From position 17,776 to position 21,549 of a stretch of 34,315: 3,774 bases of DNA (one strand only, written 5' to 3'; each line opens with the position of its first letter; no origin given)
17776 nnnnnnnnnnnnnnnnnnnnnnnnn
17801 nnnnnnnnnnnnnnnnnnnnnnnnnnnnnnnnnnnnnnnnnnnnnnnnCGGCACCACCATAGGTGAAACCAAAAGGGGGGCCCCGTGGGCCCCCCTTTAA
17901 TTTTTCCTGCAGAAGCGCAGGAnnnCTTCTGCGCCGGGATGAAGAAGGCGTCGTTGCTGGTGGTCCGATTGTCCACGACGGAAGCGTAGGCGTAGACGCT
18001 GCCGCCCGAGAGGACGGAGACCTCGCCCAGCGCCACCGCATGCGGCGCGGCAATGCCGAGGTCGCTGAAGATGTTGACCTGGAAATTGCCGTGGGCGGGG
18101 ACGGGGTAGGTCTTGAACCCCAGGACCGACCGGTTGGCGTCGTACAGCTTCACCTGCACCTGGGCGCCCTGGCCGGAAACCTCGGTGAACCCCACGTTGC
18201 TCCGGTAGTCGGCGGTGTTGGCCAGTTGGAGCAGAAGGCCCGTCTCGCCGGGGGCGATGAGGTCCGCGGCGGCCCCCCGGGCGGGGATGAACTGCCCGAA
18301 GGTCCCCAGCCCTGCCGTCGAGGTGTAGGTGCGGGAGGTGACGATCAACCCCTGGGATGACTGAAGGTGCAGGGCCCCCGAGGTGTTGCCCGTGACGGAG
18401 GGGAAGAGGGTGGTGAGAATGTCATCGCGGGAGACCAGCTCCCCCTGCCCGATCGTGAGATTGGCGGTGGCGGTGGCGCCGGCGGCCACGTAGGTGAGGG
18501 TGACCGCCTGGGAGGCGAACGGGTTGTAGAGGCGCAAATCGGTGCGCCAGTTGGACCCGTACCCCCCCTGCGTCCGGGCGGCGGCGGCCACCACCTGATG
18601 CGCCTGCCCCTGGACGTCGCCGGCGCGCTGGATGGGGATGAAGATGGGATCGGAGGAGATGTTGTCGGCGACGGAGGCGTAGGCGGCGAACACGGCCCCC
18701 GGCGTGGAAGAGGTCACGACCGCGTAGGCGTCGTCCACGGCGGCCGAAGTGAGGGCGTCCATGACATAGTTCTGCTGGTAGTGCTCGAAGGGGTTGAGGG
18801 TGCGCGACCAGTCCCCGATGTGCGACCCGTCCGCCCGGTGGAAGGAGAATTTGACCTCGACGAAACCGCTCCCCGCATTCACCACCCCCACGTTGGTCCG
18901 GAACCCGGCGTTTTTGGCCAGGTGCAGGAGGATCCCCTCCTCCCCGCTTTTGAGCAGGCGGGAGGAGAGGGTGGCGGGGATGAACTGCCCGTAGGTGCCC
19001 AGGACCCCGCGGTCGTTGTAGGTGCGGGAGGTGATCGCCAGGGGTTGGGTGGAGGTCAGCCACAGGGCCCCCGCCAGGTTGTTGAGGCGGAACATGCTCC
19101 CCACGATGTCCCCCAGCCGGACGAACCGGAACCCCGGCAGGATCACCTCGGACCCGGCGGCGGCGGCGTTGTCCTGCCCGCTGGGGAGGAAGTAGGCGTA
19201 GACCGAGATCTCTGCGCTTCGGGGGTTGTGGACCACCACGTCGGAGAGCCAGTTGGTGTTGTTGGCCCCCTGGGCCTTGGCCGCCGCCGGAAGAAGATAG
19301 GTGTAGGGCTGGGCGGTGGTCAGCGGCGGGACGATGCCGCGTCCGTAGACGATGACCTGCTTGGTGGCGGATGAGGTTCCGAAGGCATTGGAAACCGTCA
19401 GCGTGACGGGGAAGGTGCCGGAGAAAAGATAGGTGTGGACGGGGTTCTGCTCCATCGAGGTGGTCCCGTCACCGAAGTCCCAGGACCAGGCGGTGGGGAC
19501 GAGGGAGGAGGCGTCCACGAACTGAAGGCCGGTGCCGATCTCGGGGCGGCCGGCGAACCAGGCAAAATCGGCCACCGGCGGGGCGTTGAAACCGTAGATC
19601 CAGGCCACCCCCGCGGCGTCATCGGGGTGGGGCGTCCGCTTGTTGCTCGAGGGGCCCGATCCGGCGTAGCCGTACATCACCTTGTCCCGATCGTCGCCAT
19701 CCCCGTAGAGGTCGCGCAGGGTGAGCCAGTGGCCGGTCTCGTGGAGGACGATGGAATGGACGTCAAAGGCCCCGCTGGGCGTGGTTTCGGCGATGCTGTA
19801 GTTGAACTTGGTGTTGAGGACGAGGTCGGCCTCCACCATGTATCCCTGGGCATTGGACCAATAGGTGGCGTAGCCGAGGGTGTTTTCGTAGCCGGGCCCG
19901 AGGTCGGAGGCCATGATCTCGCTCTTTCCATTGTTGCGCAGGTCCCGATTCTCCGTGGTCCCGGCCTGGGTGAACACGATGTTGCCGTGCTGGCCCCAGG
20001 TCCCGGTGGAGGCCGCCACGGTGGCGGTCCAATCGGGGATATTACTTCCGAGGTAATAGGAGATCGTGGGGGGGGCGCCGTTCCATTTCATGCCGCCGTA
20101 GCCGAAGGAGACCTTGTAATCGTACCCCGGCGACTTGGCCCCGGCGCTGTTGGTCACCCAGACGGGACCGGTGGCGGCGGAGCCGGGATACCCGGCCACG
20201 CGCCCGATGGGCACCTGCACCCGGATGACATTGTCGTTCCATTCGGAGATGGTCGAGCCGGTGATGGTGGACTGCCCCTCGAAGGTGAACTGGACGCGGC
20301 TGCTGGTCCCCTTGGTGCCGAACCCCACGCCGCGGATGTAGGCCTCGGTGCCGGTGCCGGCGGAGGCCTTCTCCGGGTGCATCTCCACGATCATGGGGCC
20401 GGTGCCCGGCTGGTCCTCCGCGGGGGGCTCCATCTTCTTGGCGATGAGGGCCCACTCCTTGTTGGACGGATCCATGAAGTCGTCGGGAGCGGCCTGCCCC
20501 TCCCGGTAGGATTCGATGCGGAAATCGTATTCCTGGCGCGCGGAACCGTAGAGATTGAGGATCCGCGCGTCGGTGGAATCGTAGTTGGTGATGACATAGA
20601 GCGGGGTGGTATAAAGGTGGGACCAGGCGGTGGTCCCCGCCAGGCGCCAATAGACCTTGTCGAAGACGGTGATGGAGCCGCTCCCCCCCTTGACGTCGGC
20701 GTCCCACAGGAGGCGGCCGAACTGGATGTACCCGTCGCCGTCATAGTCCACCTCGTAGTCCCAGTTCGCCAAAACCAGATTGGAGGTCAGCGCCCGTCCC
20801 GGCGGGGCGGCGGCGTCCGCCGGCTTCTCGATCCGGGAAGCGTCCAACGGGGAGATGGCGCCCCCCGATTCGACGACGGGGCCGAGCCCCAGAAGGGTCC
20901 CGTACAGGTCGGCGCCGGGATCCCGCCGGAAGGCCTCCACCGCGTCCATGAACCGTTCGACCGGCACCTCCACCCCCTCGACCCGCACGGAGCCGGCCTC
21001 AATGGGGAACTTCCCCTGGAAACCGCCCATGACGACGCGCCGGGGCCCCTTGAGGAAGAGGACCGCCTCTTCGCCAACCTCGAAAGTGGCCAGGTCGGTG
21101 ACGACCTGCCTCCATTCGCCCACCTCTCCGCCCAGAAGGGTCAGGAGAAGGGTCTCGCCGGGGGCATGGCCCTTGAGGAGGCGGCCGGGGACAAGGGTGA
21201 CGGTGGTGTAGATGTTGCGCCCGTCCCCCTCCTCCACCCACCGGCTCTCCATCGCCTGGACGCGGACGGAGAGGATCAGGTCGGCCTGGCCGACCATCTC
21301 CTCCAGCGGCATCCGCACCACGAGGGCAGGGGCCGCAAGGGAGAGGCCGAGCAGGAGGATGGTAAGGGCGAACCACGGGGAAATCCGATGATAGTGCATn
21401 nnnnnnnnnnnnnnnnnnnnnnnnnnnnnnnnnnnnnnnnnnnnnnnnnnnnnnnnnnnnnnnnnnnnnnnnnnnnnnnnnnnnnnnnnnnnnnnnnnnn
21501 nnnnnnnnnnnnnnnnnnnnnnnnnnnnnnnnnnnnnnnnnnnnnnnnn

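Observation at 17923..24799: Unrecognised ~200-aa domain present three times: two tandem copies in a secreted metalloprotease and one in a nearby secreted protein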

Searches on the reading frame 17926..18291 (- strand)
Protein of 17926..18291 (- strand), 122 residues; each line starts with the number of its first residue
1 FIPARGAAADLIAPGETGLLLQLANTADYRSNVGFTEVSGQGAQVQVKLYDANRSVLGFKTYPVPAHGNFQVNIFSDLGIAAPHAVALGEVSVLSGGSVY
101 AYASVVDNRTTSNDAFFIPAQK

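Call 51: search_solved_structures(query=A5, max_evalue=10, show_alignments=3)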
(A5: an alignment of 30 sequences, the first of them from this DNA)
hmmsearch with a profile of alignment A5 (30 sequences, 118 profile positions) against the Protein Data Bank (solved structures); distinct sequences matched with E-value up to 10: 1.
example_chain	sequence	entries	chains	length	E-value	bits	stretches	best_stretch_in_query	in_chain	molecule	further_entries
9zd7_AE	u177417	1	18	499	0.05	16.8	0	16-39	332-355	short tail fiber gp92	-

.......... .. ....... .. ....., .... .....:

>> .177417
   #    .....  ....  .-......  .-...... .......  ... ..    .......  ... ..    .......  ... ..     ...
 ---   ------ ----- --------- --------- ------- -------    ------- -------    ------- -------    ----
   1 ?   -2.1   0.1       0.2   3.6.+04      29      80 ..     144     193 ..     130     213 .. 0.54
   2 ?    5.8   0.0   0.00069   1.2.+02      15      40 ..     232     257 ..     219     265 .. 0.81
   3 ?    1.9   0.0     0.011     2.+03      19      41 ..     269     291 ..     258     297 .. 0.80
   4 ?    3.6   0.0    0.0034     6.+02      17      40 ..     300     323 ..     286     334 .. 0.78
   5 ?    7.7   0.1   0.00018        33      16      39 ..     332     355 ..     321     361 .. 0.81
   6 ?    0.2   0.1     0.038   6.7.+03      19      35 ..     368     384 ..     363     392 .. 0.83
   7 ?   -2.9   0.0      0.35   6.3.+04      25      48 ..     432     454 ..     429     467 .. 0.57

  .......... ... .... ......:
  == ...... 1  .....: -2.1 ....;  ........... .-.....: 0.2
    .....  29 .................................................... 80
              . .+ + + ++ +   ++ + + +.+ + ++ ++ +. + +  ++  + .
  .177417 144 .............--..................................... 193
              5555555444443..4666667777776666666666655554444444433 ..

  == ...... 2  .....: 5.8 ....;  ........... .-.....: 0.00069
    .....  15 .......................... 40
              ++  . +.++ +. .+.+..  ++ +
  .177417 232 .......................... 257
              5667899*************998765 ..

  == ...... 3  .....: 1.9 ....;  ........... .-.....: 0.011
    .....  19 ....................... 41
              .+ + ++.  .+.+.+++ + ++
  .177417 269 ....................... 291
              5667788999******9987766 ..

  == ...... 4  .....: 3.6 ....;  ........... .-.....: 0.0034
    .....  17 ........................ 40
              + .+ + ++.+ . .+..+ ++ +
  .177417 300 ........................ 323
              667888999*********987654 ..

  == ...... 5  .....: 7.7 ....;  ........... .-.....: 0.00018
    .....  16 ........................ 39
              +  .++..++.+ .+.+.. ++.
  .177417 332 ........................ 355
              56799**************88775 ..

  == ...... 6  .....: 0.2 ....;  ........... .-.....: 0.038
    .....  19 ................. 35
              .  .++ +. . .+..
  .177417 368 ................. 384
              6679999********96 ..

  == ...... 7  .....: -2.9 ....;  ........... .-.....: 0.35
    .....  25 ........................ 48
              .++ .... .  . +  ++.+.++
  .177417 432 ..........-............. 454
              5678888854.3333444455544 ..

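Call 52: search_protein_families(library=pfam, alignment_id=A5, max_evalue=1)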
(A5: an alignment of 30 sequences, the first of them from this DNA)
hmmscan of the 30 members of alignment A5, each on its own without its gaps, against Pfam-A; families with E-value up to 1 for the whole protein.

A. member 1, seq(122 aa): 1 family
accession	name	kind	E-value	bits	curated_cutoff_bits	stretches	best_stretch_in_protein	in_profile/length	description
PF12945.12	PilZNR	-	0.14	12.8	23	0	90-113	53-76/85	Flagellar protein YcgR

B. families by the number of members that match (of 30 scanned): 15 families
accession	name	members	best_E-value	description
PF11780.13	DUF3318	2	0.0048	Protein of unknown function (DUF3318)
PF18986.5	DUF5719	1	0.0038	Family of unknown function (DUF5719)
PF13860.13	FlgD_ig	1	0.0095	FlgD Ig-like domain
PF01270.23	Glyco_hydro_8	1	0.017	Glycosyl hydrolases family 8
PF17268.7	DUF5334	1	0.02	Family of unknown function (DUF5334)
PF19526.4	Slr4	1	0.034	S-layer protein Slr4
PF08748.17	Phage_TAC_4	1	0.049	Phage tail assembly chaperone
PF02321.23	OEP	1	0.095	Outer membrane efflux protein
PF08587.17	UBA_2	1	0.11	Ubiquitin associated domain (UBA)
PF11906.13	DUF3426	1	0.11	Protein of unknown function (DUF3426)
PF04823.17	Herpes_UL49_2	1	0.12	Herpesvirus UL49 tegument protein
PF12945.12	PilZNR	1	0.14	Flagellar protein YcgR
PF19535.4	DUF6060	1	0.16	Family of unknown function (DUF6060)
PF18673.7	IrmA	1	0.2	interleukin receptor mimic protein A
PF24163.2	HCP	1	0.27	Head completion protein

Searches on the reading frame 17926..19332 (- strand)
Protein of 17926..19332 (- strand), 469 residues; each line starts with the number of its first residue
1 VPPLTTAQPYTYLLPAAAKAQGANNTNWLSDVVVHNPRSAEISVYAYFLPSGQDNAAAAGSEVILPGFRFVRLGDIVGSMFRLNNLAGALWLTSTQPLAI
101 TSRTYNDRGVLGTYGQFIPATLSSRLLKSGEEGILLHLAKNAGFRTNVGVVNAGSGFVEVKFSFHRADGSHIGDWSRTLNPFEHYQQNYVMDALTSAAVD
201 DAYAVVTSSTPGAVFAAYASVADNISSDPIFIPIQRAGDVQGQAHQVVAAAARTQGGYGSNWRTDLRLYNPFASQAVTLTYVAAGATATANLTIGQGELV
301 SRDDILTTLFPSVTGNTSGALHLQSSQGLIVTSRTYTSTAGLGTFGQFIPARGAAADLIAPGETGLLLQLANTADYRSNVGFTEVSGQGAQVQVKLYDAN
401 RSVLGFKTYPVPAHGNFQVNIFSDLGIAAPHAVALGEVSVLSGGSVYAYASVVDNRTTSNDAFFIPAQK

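Call 60: find_homologous_proteins(query=window:17926-19332:-, max_evalue=1e-20)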
Query window:17926-19332:- (469 aa): 353 proteins with E <= 1e-20 among 8000 candidates; the best 120 are listed.
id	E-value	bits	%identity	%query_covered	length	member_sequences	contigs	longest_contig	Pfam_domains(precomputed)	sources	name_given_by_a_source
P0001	1.6e-125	438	57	79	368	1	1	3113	-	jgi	-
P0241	2.3e-120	421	44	100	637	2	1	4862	PF00801.27,PF18911.7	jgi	jgi:PKD repeat protein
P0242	1.5e-97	345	37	99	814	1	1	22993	PF03781.23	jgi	-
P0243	7.7e-88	313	37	96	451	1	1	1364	-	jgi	-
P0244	2.4e-87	312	38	99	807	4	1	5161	-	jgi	jgi:hypothetical protein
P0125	1.8e-82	296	35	100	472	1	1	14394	-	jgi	jgi:hypothetical protein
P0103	7.1e-82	294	35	98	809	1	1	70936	-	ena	-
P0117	2.0e-81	292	36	98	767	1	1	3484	PF08309.18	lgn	-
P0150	5.7e-80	287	34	100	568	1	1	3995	PF00801.27,PF18911.7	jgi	jgi:hypothetical protein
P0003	1.4e-77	280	43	80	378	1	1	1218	-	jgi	jgi:hypothetical protein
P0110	1.9e-77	279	37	97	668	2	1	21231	-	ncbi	-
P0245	9.2e-76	274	36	99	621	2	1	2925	PF00801.27,PF18911.7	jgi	jgi:PKD repeat protein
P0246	2.1e-75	272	41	43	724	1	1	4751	-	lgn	-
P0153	2.3e-75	272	33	99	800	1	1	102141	PF25852.1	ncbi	ncbi:MAG: WD40/YVTN/BNR-like repeat-containing protein [Thermoanaerobaculales bacterium]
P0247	4.9e-75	271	34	93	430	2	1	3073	-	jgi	jgi:hypothetical protein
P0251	1.1e-68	250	38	93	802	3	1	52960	PF10342.16,PF18986.6,PF03781.23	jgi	-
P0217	3.9e-68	248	38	48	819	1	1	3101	PF18986.6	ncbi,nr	ncbi:MAG TPA: hypothetical protein ENK19_05490, partial [Acidobacteria bacterium]|nr:hypothetical pr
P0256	2.9e-66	242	34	95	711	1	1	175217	PF18986.6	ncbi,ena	-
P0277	6.0e-56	208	34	97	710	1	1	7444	PF18986.6,PF21347.3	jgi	-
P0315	3.0e-47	180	31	95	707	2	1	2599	PF07100.17,PF00144.30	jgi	jgi:hypothetical protein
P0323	4.5e-45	172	35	83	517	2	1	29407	PF18986.6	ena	-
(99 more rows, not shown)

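Call 72: predict_structure(alignment_id=A6)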
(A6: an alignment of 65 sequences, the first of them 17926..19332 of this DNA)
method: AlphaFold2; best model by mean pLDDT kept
length: 469 residues; sequences in the alignment: 65
mean_pLDDT: 96.2   pTM: 0.93
mean pLDDT of the five models: 96.2, 96.1, 95.8, 95.8, 95.7
residues with pLDDT >= 90: 437; 70-90: 32; 50-70: 0; < 50: 0
segments of 3 or more residues with pLDDT < 50: none
pLDDT, mean of each block of 10 residues (from residue 1): 90 98 93 98 98 97 98 98 98 98 93 93 97 98 98 98 97 98 98 98 98 98 95 97 96 91 97 98 95 97 97 95 98 94 93 89 98 96 97 98 98 96 98 98 98 90 95
secondary structure, 60 per line:
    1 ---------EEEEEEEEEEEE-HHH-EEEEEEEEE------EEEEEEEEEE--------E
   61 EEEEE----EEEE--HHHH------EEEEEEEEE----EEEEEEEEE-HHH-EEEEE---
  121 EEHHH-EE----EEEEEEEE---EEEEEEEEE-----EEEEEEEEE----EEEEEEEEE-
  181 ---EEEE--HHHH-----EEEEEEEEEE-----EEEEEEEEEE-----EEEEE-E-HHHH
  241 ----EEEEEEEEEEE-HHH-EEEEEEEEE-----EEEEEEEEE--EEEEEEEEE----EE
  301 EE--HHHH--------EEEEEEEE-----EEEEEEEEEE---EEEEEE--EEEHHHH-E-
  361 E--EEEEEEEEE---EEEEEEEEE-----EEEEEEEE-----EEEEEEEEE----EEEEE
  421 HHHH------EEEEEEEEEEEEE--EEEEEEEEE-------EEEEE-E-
elements in order: E10-21 E27-35 E42-51 E60-65 E70-73 H76-79 E86-94 E99-107 E113-117 E133-140 E144-152 E158-166 E171-179 E184-187 H190-193 E199-208 E214-223 E229-233 H237-240 E245-255 E261-269 E275-283 E286-294 E299-302 H305-308 E317-324 E330-339 E343-348 E351-353 H354-357 E364-372 E376-384 E390-397 E403-411 E416-420 H421-424 E431-443 E446-454 E462-466
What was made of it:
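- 18622..19302 (-): Repeat unit 1 (protease 700-926), a dyad of ASRT-like beta-sandwiches. The N-half is 700-809 (18973-19302) and the C-half is 810-926 (18622-18972). Tetrad model with pLDDT 96.2 and 8+8 strands (call 72).
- Rigid tetrad: the 469-aa model has pLDDT 96.2 and pTM 0.93 (call 72). The tetrad is predicted as one rigid body with pTM 0.93 (call 72).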

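Call 77: search_protein_families(library=pfam, proteins=[P0251, P0256, P0277, P0323, P0315], max_evalue=0.01)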
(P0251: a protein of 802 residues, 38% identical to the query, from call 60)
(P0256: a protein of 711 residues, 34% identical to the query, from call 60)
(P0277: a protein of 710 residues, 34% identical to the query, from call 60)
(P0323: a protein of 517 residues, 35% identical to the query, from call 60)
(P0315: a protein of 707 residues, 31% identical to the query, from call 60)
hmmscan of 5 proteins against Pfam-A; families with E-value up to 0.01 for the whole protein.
P0251 (802 aa): 4 families
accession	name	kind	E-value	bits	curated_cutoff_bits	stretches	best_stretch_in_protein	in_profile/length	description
PF03781.23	FGE-sulfatase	-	4.3e-38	131.9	23.3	1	561-799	5-254/255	Sulfatase-modifying factor enzyme 1-like domain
PF18986.5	DUF5719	-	3.2e-07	30.2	26.2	0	2-148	177-309/319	Family of unknown function (DUF5719)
PF10342.15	Kre9_KNH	-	7.1e-06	27.1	24.6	1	451-526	1-80/94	Kre9/KNH-like N-terminal Ig-like domain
PF17957.7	Big_7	-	0.0096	17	24.1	1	446-519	2-68/70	Bacterial Ig domain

P0256 (711 aa): 1 family
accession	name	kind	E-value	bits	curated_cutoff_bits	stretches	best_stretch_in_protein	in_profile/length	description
PF18986.5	DUF5719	-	1.7e-07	31.1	26.2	0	455-516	60-120/319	Family of unknown function (DUF5719)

P0277 (710 aa): 2 families
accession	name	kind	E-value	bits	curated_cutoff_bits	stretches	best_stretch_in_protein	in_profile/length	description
PF21347.3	DUF3108_like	-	6.1e-06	26.7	27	1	647-704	140-199/199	DUF3108-like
PF18986.5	DUF5719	-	1.3e-05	24.9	26.2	0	244-413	152-303/319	Family of unknown function (DUF5719)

P0323 (517 aa): 1 family
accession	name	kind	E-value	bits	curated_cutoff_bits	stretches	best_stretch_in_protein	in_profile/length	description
PF18986.5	DUF5719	-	9.3e-06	25.4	26.2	1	345-419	61-133/319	Family of unknown function (DUF5719)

P0315 (707 aa): 3 families
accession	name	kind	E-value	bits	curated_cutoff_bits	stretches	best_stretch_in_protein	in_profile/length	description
PF00144.29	Beta-lactamase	-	1.6e-17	64.2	27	1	25-232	121-317/329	Beta-lactamase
PF07100.16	ASRT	-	3e-06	27.6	25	0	393-469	29-104/119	Anabaena sensory rhodopsin transducer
PF18986.5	DUF5719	-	0.00049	19.7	26.2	0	605-649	54-206/319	Family of unknown function (DUF5719)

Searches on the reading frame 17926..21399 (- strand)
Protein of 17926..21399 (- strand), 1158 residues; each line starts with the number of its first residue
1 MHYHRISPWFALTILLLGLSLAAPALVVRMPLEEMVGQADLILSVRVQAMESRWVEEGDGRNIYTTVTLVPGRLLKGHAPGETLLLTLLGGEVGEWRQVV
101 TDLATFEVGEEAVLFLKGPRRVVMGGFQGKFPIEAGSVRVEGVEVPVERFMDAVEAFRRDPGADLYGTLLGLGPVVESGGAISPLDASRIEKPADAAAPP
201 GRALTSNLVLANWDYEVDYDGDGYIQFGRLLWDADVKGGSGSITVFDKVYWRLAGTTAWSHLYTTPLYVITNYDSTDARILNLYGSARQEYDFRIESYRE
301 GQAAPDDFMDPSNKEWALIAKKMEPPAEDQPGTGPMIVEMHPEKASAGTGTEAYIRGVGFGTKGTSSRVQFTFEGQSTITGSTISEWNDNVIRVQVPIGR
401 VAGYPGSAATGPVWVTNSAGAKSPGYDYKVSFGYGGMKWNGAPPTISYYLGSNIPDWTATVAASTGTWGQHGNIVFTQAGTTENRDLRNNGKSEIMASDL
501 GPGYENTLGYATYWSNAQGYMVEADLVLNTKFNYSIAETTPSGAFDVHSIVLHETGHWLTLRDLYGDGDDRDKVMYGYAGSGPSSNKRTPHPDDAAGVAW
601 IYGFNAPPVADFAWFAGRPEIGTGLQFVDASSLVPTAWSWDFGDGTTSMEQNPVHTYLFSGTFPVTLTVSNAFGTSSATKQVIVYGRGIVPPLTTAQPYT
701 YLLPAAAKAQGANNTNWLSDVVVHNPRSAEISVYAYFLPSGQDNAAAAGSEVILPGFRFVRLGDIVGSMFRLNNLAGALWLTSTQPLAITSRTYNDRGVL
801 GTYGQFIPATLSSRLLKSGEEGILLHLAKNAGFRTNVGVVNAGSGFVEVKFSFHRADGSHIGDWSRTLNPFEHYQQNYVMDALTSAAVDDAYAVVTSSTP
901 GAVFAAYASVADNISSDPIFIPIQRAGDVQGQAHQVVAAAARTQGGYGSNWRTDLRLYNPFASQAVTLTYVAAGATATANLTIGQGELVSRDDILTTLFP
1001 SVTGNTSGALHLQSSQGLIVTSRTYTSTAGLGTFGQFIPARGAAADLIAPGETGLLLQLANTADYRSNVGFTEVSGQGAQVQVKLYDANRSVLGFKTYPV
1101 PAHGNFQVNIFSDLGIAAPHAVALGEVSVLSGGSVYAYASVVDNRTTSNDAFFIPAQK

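Call 5: search_protein_families(library=pfam, proteins=[window:17926-21399:-], max_evalue=1)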
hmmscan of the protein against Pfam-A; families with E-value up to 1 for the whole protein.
window:17926-21399:- (1158 aa): 4 families
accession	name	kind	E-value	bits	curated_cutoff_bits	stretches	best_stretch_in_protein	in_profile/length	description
PF18911.6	PKD_4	-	2.5e-15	56.7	27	1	605-681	1-80/85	PKD domain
PF00801.26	PKD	-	3.8e-12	46.5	23.5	1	625-684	17-80/80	PKD domain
PF01833.30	TIG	-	1.8e-05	25.1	20.9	1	335-425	1-79/84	IPT/TIG domain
PF00413.30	Peptidase_M10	-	0.00051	20.4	24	1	483-603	48-159/159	Matrixin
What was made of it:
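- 19591..19953 (-): Metzincin-like catalytic region (residues 483-603). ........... is at 553-563 and a possible Met-turn VMYGY lies downstream. Peptidase_M10 at 20.4 bits, below the 24-bit cut-off (call 5).
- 19348..19587 (-): PKD domain (residues 605-684). PF18911 E 2.5e-15 and PF00801 E 3.8e-12 (call 5).
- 20125..20397 (-): IPT/TIG domain (residues 335-425). PF01833 at 25.1 bits, cut-off 20.9 (call 5).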

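Call 6: search_protein_families(library=ncbifam, proteins=[window:17926-21399:-], max_evalue=1)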
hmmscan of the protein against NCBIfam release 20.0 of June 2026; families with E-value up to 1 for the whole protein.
window:17926-21399:- (1158 aa): 6 families
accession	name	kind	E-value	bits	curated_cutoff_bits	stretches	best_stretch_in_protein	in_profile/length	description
NF038116.1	Sden1266_dom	domain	1.8e-11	44.3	53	1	211-310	7-106/124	choice-of-anchor H family protein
NF038122.1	metallo_LGF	subfamily_domain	0.00014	22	80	1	508-561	104-157/274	NF038122 family metalloprotease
TIGR00864.1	PCC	subfamily_domain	0.00024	17.6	1861.4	1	637-686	1088-1138/2700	polycystin cation channel protein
NF041905.1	MXAN_2677_2678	equivalog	0.0013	17.9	250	1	512-609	139-241/283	myxosortase-dependent metalloprotease, MXAN_2677/MXAN_2678 family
NF033628.1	snapalysin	exception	0.012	15.4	300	1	545-603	146-203/207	snapalysin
NF033932.1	LapB_rpt_80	domain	0.13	12.6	45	1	661-701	1-42/83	LapB repeat-containing protein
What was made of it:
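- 17923..21399 (-): Gene for the 1158-aa secreted multidomain metalloprotease (stop codon included). Order: signal peptide, N-terminal region of unknown type, TIG, HExxH catalytic domain, PKD, then two repeat units. Pfam and NCBIfam in calls 5 and 6.
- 19591..19953 (-): Weak NCBIfam metalloprotease hits (call 6).
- On Metzincin metalloproteases (context: the catalytic domain of the host protein): Peptidase_M10 scores 20.4 bits against a 24-bit cut-off, and only weak NCBIfam metalloprotease hits appear (calls 5, 6).
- Tried and rejected: Pfam and NCBIfam on the whole proteins gave nothing on the units (calls 5, 6).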
